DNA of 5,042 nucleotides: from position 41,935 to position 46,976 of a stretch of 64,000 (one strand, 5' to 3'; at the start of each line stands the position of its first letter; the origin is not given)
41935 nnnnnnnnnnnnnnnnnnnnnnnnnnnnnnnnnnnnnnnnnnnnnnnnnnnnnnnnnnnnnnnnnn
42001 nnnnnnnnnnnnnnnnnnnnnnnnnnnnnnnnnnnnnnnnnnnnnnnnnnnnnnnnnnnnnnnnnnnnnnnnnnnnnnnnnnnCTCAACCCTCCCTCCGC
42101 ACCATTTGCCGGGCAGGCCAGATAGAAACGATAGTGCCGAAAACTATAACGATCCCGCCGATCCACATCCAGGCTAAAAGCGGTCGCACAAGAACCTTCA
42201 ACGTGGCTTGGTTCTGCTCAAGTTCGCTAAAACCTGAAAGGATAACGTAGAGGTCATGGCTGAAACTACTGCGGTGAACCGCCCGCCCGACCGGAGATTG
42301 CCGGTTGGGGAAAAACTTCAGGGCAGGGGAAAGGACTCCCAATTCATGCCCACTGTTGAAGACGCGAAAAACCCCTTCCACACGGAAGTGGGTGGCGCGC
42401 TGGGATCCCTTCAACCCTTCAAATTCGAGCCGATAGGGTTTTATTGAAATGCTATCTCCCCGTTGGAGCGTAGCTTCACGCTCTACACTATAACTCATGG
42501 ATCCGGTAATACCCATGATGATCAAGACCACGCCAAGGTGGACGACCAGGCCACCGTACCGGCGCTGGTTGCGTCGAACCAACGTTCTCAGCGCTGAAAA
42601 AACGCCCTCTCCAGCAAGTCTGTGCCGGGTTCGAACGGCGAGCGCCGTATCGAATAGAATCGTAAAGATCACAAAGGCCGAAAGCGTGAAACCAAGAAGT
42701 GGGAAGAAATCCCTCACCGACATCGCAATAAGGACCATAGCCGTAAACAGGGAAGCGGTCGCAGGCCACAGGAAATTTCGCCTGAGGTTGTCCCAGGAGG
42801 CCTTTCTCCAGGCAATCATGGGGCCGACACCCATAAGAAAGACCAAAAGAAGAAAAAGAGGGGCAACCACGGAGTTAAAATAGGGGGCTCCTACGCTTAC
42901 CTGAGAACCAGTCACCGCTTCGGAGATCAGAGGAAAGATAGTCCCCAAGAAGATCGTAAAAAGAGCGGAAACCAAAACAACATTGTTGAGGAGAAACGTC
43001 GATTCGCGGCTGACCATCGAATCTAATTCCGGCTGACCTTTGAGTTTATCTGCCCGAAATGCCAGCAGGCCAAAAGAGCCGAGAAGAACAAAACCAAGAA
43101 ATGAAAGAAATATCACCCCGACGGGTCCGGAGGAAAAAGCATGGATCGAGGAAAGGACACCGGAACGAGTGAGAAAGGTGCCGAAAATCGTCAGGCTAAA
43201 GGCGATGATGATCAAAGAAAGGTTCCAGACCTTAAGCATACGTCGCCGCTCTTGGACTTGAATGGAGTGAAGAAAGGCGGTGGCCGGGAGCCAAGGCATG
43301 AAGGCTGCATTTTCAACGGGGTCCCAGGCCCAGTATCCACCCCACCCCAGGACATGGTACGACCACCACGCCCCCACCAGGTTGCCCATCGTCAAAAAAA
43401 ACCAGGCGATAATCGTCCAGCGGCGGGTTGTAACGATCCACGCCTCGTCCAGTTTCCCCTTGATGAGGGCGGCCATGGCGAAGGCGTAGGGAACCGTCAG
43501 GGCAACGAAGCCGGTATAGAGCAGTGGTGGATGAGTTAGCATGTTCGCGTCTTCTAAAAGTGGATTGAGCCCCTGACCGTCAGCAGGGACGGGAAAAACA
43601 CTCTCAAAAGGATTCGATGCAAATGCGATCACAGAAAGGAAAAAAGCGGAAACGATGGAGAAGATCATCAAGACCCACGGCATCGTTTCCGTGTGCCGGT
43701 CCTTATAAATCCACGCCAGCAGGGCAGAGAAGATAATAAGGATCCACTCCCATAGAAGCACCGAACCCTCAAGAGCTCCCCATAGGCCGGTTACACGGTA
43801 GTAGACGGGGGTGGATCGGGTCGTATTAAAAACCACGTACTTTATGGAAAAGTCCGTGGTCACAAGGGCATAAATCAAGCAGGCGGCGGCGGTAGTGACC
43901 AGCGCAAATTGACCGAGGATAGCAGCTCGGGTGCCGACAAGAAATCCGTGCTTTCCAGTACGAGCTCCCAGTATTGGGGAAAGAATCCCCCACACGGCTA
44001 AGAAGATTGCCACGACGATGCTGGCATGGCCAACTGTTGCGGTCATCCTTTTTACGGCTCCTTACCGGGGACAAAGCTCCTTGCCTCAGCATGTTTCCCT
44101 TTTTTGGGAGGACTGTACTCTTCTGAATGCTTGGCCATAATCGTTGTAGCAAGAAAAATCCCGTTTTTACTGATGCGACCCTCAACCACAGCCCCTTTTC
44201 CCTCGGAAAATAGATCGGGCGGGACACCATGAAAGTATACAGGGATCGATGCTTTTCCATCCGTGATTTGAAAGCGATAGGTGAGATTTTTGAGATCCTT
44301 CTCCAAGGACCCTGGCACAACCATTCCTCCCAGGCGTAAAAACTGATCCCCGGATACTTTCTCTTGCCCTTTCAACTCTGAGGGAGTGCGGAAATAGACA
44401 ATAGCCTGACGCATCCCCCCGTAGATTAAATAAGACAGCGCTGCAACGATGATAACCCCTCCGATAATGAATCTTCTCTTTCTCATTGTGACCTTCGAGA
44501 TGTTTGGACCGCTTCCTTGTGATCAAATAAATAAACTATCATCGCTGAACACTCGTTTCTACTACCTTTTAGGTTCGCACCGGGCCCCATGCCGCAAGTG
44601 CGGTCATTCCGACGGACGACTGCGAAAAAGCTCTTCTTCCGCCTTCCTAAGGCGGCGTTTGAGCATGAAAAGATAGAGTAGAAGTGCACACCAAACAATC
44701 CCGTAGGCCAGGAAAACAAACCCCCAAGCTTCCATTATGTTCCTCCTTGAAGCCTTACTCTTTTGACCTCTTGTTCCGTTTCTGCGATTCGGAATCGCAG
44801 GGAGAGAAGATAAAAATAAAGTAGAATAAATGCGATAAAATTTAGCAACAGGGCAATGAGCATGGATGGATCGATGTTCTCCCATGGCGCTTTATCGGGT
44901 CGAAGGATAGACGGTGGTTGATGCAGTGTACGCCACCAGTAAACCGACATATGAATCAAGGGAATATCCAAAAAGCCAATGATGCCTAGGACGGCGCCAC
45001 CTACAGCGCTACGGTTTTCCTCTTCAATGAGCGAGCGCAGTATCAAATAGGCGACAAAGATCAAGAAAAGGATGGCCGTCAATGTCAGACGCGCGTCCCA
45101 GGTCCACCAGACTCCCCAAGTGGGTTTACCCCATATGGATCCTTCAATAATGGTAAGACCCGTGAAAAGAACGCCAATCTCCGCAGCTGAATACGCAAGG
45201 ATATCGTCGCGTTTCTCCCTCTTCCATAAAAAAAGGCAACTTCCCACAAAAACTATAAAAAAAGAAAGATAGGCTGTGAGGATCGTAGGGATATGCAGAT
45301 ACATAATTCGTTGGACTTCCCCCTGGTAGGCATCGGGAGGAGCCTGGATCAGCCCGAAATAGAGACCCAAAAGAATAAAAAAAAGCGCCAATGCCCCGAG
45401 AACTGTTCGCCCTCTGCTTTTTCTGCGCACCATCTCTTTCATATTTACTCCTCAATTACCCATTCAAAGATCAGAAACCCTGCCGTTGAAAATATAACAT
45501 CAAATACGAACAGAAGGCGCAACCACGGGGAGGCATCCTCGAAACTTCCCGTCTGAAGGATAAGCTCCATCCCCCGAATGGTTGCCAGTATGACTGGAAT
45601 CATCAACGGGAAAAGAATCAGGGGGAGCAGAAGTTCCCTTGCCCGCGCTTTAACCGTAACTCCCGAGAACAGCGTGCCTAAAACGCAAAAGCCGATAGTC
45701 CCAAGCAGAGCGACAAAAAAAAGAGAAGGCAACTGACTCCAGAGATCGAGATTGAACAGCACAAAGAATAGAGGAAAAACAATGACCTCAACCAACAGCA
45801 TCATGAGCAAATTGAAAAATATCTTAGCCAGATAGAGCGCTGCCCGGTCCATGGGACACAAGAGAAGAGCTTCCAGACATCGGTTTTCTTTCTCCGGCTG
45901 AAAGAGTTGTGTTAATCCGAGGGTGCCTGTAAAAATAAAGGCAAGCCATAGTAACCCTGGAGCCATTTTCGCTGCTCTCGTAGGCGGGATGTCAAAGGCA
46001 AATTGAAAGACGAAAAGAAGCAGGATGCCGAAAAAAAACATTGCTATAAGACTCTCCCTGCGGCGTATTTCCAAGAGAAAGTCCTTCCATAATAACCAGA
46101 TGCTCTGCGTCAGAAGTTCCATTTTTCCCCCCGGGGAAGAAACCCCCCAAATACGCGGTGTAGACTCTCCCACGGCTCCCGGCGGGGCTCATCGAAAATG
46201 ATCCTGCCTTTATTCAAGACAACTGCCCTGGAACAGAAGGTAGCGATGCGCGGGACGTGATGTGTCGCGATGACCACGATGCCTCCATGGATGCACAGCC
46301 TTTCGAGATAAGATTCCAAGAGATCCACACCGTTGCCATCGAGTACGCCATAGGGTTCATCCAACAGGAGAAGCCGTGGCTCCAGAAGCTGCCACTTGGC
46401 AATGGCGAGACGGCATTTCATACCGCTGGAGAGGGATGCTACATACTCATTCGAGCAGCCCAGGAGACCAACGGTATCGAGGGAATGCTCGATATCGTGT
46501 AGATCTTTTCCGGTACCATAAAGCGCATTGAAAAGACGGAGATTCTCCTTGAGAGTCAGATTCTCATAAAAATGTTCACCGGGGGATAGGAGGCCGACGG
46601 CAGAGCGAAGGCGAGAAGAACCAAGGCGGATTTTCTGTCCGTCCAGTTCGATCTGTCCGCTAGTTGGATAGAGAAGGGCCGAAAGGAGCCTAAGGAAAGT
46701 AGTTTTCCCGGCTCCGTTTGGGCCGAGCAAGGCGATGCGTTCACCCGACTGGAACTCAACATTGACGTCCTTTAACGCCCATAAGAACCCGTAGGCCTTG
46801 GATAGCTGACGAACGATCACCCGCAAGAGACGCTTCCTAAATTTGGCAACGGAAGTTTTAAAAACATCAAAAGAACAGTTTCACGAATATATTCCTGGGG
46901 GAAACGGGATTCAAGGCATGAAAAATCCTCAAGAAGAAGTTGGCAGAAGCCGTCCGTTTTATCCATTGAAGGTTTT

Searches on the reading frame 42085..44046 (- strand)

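Call 13: search_protein_families(library=pfam, proteins=[window:42085-44046:-], max_evalue=0.00001)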
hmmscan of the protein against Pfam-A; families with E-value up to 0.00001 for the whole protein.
window:42085-44046:- (653 aa): 2 families
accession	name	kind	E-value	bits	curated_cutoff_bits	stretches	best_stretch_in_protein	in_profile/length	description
PF16327.10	CcmF_C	-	4.2e-72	243.5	28.7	1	314-642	1-320/323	Cytochrome c-type biogenesis protein CcmF C-terminal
PF01578.25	Cytochrom_C_asm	-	1.3e-34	120.1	29.9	1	89-295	1-206/212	Cytochrome C assembly protein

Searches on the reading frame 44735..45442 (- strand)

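Call 13: search_protein_families(library=pfam, proteins=[window:44735-45442:-], max_evalue=0.00001)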
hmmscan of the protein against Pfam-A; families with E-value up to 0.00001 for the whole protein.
window:44735-45442:- (235 aa): 1 family
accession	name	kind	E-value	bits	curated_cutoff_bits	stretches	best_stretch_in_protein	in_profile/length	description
PF01578.25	Cytochrom_C_asm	-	4.2e-33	115.2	29.9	1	13-174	32-212/212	Cytochrome C assembly protein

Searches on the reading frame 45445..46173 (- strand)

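Call 13: search_protein_families(library=pfam, proteins=[window:45445-46173:-], max_evalue=0.00001)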
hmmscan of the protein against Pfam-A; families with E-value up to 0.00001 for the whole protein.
window:45445-46173:- (242 aa): 3 families
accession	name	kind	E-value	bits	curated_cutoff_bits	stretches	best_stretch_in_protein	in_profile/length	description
PF03379.19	CcmB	-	4.1e-29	102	24.9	1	27-227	4-200/215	CcmB protein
PF01061.29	ABC2_membrane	-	2.6e-13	50.4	26.9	1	23-192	2-175/211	ABC-2 type transporter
PF12698.13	ABC2_membrane_3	-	9.5e-08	31.9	31.6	1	71-203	165-296/347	ABC-2 family transporter protein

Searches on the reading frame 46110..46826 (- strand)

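Call 13: search_protein_families(library=pfam, proteins=[window:46110-46826:-], max_evalue=0.00001)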
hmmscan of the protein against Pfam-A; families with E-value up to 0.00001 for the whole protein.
window:46110-46826:- (238 aa): 2 families
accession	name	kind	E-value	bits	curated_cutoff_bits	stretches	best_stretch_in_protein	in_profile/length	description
PF00005.33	ABC_tran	-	1.2e-30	107.3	25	1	18-159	1-136/137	ABC transporter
PF13304.12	AAA_21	-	1e-06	29.5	27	0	32-54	3-25/304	AAA domain, putative AbiEii toxin, Type IV TA system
